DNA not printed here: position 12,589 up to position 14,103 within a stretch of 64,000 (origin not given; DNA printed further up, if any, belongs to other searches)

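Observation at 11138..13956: Candidate archaeal peptide-modification cassette: RRE-fused ThiF/E1-like adenylyltransferase plus RRE-fused membrane HExxH metalloprotease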

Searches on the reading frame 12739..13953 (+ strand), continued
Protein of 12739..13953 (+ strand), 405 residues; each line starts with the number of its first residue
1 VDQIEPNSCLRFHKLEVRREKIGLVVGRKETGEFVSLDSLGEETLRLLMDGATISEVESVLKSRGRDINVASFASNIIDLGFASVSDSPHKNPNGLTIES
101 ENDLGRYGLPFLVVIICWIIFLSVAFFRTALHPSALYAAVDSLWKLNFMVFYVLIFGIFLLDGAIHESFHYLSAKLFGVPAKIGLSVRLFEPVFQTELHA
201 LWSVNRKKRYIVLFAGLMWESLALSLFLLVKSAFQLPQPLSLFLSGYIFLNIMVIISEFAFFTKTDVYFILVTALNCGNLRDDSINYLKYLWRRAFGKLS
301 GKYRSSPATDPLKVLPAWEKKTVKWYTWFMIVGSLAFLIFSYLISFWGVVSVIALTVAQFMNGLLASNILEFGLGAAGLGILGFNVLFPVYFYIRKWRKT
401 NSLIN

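Call 62: fold_search(model_id=the predicted structure, library=pdb)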
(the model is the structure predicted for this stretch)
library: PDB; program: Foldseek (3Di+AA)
matches with E <= 10: 110; with E <= 0.001: 0
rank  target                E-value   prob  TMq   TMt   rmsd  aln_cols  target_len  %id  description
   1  6jx3_B                5.7e-02  1.00  0.17  0.75   2.5        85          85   20  Lasso peptide synthetase B1 complexed with the leader peptide (released 2019-06-26)
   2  8ekq_A                1.2e-01  0.28  0.18  0.13  24.5       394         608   11  Apo rat TRPV2 in nanodiscs, state 2 (released 2023-09-27)
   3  5v1v_A                2.6e-01  0.99  0.15  0.56   4.1        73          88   15  TbiB1 in Complex with the TbiA(alpha) Leader Peptide (released 2018-09-05)
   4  8jvj_A                3.3e-01  0.15  0.17  0.13  25.8       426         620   12  Structure of human TRPV4 with antagonist A2 and RhoA (released 2024-05-08)
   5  8b6h_DC               3.5e-01  0.16  0.12  0.09  24.3       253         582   14  Cryo-EM structure of cytochrome c oxidase dimer (complex IV) from respiratory supercomplex of Tetrahymena thermophila (released 2023-03-29)
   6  5ahy                  4.9e-01  0.14  0.12  0.19  25.4       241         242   14  Halorhodopsin from Halobacterium salinarum in a new rhombohedral crystal form (released 2015-04-22)
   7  7w5z_C3               4.9e-01  0.10  0.11  0.09  24.8       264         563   13  Cryo-EM structure of Tetrahymena thermophila mitochondrial complex IV, composite dimer model (released 2022-04-06)
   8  5v1u_A                5.1e-01  0.96  0.14  0.57   4.1        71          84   15  TbiB1 in Complex with the TbiA(beta) Leader Peptide (released 2018-09-05)
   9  5v1u_B                5.4e-01  0.95  0.14  0.55   4.1        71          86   15  TbiB1 in Complex with the TbiA(beta) Leader Peptide (released 2018-09-05)
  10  5v1t_A                5.7e-01  0.57  0.11  0.10  10.1        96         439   20  Crystal structure of Streptococcus suis SuiB bound to precursor peptide SuiA (released 2017-08-30)
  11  5v1s_B                5.9e-01  0.89  0.15  0.15   4.5        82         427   18  Crystal structure of Streptococcus suis SuiB bound to S-adenosylmethionine (released 2017-08-30)
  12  5v1u_D                6.5e-01  0.99  0.16  0.71   2.6        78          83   15  TbiB1 in Complex with the TbiA(beta) Leader Peptide (released 2018-09-05)
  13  8ffl_D                6.5e-01  0.13  0.18  0.14  19.6       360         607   12  Wildtype rat TRPV2 in nanodiscs bound to RR (released 2024-02-07)
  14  8ekp_A                6.9e-01  0.11  0.16  0.12  20.5       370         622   10  Apo rat TRPV2 in nanodiscs, state 1 (released 2023-09-27)
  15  5v1q_A                7.2e-01  0.35  0.10  0.10  13.5        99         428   19  Crystal structure of Streptococcus suis SuiB (released 2017-08-30)
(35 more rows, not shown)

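Call 66: find_related_loci(query=A3, collection=metagenome_contigs, flank=4000)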
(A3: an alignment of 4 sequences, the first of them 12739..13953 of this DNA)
Query A3 (405 aa) in metagenome_contigs; peptide patterns used: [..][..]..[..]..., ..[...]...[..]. (x = any residue, [..] = any of these).
366 stretches matched a pattern, but none encodes a relative of the query by tblastn (E <= 1e-3).

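Call 75: list_cluster_members(proteins=[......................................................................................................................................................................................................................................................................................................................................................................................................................, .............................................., P0241, P0219, P0242, P0260, P0125, P0126, P0130, P0140])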
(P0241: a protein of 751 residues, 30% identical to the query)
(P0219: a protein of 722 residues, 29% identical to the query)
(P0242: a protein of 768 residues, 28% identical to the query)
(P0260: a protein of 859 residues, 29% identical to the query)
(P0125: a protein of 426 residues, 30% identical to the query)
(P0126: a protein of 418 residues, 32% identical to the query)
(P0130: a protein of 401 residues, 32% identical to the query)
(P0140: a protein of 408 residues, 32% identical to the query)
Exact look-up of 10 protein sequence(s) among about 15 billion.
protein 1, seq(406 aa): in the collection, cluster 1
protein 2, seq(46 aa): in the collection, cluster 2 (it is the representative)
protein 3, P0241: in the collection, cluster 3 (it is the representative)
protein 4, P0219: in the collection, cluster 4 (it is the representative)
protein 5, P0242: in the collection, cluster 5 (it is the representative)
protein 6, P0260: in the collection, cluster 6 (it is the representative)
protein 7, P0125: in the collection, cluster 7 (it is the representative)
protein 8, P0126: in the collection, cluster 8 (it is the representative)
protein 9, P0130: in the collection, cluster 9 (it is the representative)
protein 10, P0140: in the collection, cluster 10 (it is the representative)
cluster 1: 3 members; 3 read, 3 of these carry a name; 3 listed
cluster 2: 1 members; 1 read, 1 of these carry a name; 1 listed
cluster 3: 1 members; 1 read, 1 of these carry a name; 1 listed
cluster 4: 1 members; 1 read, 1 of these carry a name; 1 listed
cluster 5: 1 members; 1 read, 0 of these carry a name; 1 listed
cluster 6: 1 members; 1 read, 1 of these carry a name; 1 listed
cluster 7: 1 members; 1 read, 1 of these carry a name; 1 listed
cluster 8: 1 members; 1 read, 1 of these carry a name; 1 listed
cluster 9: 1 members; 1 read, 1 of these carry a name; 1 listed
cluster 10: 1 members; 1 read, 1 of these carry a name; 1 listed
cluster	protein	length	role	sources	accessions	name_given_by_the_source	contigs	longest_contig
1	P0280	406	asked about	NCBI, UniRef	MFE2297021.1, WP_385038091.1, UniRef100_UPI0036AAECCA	hypothetical protein ACFXAW_02350 [Streptomyces sp. NPDC059445] | hypothetical protein n=1 Tax=Streptomyces sp. NPDC059445 TaxID=3346832 RepID=UPI0036AAECCA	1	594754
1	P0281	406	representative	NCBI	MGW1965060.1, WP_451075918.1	hypothetical protein ACWCPD_33020 [Streptomyces sp. NPDC001935]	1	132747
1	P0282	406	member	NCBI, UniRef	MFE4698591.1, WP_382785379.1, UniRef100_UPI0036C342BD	hypothetical protein ACFRIC_16130 [Streptomyces sp. NPDC056738] | hypothetical protein n=1 Tax=Streptomyces sp. NPDC056738 TaxID=3345933 RepID=UPI0036C342BD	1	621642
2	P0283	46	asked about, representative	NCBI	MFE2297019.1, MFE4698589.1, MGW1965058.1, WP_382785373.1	hypothetical protein ACFXAW_02340 [Streptomyces sp. NPDC059445]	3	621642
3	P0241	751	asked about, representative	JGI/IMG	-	molybdopterin/thiamine biosynthesis adenylyltransferase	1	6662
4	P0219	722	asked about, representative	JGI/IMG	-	molybdopterin/thiamine biosynthesis adenylyltransferase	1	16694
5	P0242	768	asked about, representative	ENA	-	-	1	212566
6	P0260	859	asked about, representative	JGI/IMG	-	molybdopterin/thiamine biosynthesis adenylyltransferase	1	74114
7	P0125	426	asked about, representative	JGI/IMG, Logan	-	hypothetical protein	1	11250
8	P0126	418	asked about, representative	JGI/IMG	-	hypothetical protein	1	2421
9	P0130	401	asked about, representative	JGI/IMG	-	putative peptide zinc metalloprotease protein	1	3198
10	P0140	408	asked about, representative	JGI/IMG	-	putative peptide zinc metalloprotease protein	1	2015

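Call 76: find_encoding_contigs(protein=P0260, flank=4000, max_places=1)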
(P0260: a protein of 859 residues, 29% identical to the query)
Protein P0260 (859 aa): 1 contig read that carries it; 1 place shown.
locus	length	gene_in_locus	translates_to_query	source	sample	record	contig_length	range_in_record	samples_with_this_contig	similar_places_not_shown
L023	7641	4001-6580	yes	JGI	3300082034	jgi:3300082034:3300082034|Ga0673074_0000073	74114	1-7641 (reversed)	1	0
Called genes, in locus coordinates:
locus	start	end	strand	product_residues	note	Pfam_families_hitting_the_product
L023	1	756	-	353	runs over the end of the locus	-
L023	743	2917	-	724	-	-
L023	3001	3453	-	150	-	PF08327:AHSA1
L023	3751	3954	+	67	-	-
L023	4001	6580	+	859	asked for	PF00899:ThiF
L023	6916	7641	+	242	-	?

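Call 77: find_encoding_contigs(protein=P0242, flank=4000, max_places=1)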
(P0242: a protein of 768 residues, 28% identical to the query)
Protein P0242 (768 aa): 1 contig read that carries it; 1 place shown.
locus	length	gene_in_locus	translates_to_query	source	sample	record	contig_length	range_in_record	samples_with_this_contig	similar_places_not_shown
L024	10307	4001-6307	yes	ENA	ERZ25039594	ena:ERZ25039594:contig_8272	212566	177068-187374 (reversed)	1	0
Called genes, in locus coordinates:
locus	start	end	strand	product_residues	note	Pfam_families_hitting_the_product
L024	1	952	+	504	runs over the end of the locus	PF01145:Band_7, PF15975:Flot (weak)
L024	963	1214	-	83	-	-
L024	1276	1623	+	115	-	-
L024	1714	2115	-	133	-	PF00903:Glyoxalase, PF18029:Glyoxalase_6 (weak)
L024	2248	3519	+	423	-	PF00696:AA_kinase, PF01842:ACT (weak), PF22468:ACT_9, PF13840:ACT_7, PF01842:ACT (weak), PF22468:ACT_9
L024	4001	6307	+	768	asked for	PF00899:ThiF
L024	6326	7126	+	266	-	PF10978:DUF2785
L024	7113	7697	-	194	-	PF01367:5_3_exonuc (faint)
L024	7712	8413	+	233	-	-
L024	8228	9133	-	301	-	PF02129:Peptidase_S15, PF20434:BD-FAE (faint), PF00326:Peptidase_S9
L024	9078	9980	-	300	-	-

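Call 79: find_encoding_contigs(protein=P0121, flank=6000, max_places=2)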
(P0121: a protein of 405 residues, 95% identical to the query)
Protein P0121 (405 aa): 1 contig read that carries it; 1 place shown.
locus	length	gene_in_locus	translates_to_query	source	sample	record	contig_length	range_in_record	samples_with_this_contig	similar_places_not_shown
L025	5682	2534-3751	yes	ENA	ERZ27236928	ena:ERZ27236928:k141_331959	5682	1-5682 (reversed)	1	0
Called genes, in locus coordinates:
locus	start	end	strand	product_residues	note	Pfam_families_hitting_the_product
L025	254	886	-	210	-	-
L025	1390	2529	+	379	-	PF00899:ThiF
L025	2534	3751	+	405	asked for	-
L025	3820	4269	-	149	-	PF03050:DDE_Tnp_IS66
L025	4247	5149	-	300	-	PF13005:zf-IS66 (weak), PF03050:DDE_Tnp_IS66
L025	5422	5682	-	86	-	?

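Call 85: search_solved_structures(query=A2, max_evalue=10, show_alignments=3)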
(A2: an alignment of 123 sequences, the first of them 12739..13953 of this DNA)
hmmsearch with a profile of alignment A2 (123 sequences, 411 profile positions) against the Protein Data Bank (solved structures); distinct sequences matched with E-value up to 10: 7.
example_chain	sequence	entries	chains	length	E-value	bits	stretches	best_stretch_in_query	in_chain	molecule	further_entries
5v1u_A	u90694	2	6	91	0.0015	20.6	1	26-90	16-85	TbiB1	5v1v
3b4r_A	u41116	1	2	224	0.023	16.8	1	157-189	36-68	Putative zinc metalloprotease MJ0392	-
6jx3_B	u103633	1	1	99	0.028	16.5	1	21-88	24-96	TfuB1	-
7w6y_A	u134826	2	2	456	0.03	16.4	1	159-194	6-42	Anti sigma-E protein, RseA | Zinc metalloprotease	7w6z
7w6x_A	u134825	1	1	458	0.17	13.9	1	162-190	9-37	Regulator of sigma-E protease RseP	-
9x8z_B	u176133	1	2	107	0.39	12.7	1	17-91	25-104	PqqD family protein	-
9xvw_B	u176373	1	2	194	1.6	10.7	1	156-187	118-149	Bft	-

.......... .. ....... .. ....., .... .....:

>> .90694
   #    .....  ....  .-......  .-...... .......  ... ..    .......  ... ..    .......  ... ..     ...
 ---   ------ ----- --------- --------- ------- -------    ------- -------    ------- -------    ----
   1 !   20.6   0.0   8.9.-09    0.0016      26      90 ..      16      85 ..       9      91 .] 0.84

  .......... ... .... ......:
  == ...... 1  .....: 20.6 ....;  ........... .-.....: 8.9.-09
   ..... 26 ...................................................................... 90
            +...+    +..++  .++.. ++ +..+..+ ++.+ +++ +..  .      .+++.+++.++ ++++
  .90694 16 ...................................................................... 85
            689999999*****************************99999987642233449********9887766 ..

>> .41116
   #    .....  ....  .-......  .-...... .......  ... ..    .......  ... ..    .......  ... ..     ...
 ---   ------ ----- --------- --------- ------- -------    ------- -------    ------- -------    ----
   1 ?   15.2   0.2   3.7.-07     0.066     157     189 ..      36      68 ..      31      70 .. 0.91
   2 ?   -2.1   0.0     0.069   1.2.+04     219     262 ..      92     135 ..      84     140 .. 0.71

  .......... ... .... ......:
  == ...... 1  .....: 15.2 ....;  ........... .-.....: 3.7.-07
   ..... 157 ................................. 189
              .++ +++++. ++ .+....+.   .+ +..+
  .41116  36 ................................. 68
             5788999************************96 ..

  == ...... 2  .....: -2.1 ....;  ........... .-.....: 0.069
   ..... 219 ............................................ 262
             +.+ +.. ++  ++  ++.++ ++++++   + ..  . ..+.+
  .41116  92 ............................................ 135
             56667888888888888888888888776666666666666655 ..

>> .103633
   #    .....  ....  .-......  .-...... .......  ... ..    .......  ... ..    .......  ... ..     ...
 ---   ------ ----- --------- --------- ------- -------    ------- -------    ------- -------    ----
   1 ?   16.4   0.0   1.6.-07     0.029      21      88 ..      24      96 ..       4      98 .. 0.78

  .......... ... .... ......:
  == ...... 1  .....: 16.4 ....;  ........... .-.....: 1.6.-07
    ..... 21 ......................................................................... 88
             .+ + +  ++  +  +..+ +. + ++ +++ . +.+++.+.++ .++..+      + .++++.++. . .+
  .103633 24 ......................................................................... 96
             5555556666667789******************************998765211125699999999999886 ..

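Call 87: search_protein_families(library=pfam, alignment_id=A1, max_evalue=0.01)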
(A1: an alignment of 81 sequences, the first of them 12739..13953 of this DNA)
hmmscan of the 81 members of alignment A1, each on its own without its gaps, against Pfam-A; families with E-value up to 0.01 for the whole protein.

A. member 1, window:12739-13953:+ (405 aa): 0 families

B. families by the number of members that match (of 81 scanned): 6 families
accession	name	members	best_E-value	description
PF02163.28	Peptidase_M50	39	3.4e-08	Peptidase family M50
PF05402.18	PqqD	17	0.00013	Coenzyme PQQ synthesis protein D (PqqD)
PF09339.16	HTH_IclR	1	1.4e-05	IclR helix-turn-helix domain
PF13384.12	HTH_23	1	0.0028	Homeodomain-like domain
PF10269.14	Tmemb_185A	1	0.0074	Transmembrane Fragile-X-F protein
PF00857.26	Isochorismatase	1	0.009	Isochorismatase domain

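Call 95: search_protein_families(library=padloc, proteins=[window:12739-13953:+], max_evalue=0.001)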
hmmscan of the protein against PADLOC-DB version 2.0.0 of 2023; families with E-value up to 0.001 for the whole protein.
window:12739-13953:+ (405 aa): 0 families

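Call 104: search_dna_similar(query=P0280, collection=plasmids, mode=protein, max_evalue=1e-8, max_rows=15)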
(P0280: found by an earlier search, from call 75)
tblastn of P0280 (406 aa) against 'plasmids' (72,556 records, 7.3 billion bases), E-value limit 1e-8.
Records with a match: 27; places in all: 30; records where one place covers at least 80% of the query: 5.
Best place of each record, by identity: <60% 27.
By first word of the organism name: Streptomyces 21; Macrococcus 2; Actinacidiphila 1; Nocardia 1; Nonomuraea 1; Priestia 1.
By predicted mobility (MOB-suite, as given by PLSDB): non-mobilizable 17; mobilizable 10.
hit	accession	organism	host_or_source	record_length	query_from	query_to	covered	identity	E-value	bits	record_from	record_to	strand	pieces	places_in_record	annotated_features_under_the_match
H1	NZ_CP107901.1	Streptomyces sp. NBC_00464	-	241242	2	381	94%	42.6%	3e-62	224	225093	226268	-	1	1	hypothetical protein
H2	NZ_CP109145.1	Actinacidiphila glaucinigra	-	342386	10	381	92%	39.3%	3e-57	209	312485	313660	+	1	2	hypothetical protein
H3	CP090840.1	Streptomyces viridifaciens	Whole organism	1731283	13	381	91%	39.5%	1e-54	202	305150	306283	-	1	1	hypothetical protein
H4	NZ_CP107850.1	Nocardia sp. NBC_00511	-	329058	13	346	82%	38.8%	1e-55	205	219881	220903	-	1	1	site-2 protease family protein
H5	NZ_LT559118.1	Nonomuraea gerenzanensis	-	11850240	10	330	79%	36.5%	4e-42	165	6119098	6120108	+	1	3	none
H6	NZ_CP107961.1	Streptomyces sp. NBC_00376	-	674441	10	344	83%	31.9%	1e-17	92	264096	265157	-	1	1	hypothetical protein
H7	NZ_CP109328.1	Streptomyces sp. NBC_01591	-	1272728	26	344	79%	29.9%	6e-14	81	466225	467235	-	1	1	none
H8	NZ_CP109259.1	Streptomyces sp. NBC_01650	-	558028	26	326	74%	31.1%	4e-15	85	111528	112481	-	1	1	hypothetical protein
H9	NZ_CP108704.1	Streptomyces sp. NBC_01005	-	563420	26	326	74%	31.1%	4e-15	85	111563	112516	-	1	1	hypothetical protein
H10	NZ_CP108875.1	Streptomyces sp. NBC_00826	-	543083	26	326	74%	31.1%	6e-15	84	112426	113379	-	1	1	hypothetical protein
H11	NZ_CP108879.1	Streptomyces sp. NBC_00822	-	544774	26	326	74%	31.1%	6e-15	84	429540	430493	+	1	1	hypothetical protein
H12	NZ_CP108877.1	Streptomyces sp. NBC_00825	-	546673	26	326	74%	31.1%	6e-15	84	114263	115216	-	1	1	hypothetical protein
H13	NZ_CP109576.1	Streptomyces sp. NBC_01369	-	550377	26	326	74%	31.1%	6e-15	84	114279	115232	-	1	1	hypothetical protein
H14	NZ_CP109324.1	Streptomyces sp. NBC_01592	-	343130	26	326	74%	30.8%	9e-15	84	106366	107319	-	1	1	hypothetical protein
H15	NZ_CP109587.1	Streptomyces sp. NBC_01362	-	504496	26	326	74%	30.8%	9e-15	84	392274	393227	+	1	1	hypothetical protein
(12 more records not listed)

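Call 105: get_annotated_region(hit=H1, flank=4000)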
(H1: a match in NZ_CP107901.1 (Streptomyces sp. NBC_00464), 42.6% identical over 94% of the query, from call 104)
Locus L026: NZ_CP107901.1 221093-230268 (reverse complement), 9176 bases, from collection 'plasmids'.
description: Streptomyces sp. NBC_00464 plasmid unnamed2, complete sequence
organism: Streptomyces sp. NBC_00464 (NCBI taxid 2975751)
taxonomy: Bacteria; Actinomycetota; Actinomycetes; Kitasatosporales; Streptomycetaceae; Streptomyces; Streptomyces sp. NBC 00464
host: -; source: -; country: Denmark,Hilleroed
typing (MOB-suite, as given by PLSDB): non-mobilizable; replicon rep_cluster_1974
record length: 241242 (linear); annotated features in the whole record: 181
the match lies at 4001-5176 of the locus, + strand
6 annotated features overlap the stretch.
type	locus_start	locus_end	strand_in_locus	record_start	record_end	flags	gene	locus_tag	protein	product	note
CDS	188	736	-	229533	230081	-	-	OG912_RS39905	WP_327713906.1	hypothetical protein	-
CDS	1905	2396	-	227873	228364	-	-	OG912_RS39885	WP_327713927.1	hypothetical protein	-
CDS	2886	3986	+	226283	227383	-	-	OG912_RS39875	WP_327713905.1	ThiF family adenylyltransferase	-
CDS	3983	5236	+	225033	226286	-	-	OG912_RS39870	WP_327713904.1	hypothetical protein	-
CDS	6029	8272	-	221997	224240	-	-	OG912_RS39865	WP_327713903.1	MMPL family transporter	-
CDS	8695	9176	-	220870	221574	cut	-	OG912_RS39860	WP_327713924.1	alpha/beta fold hydrolase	-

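Call 106: get_annotated_region(hit=H4, flank=4000)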
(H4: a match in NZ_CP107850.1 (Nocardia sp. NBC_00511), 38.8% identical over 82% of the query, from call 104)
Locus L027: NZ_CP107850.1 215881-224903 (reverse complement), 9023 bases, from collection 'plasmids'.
description: Nocardia sp. NBC_00511 plasmid unnamed1, complete sequence
organism: Nocardia sp. NBC_00511 (NCBI taxid 2903591)
taxonomy: Bacteria; Actinomycetota; Actinomycetes; Mycobacteriales; Nocardiaceae; Nocardia; Nocardia sp. NBC 00511
host: -; source: -; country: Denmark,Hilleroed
typing (MOB-suite, as given by PLSDB): non-mobilizable
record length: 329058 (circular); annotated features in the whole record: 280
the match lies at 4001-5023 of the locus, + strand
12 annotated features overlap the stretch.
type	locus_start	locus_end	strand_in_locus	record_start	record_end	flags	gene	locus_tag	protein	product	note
CDS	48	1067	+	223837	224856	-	-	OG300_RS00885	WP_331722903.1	RNA polymerase subunit sigma-70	GO:0006355 - regulation of DNA-templated transcription [Evidence IEA]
CDS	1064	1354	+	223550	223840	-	-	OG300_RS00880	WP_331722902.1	hypothetical protein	-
CDS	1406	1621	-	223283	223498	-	-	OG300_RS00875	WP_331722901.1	hypothetical protein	-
CDS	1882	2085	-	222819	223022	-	-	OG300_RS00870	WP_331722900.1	hypothetical protein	-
CDS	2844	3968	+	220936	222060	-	-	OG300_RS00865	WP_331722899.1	ThiF family adenylyltransferase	-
CDS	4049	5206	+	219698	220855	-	-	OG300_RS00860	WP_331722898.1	site-2 protease family protein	GO:0006508 - proteolysis [Evidence IEA]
CDS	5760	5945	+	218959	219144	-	-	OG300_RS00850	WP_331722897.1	hypothetical protein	-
CDS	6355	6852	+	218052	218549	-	-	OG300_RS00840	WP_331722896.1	hypothetical protein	-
CDS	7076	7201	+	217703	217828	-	-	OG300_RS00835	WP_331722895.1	hypothetical protein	-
CDS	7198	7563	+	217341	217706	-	-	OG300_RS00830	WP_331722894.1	hypothetical protein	-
CDS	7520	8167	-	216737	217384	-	-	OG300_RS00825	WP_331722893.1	NAD(P)-binding domain-containing protein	-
CDS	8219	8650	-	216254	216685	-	-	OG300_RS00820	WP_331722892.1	helix-turn-helix domain-containing protein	-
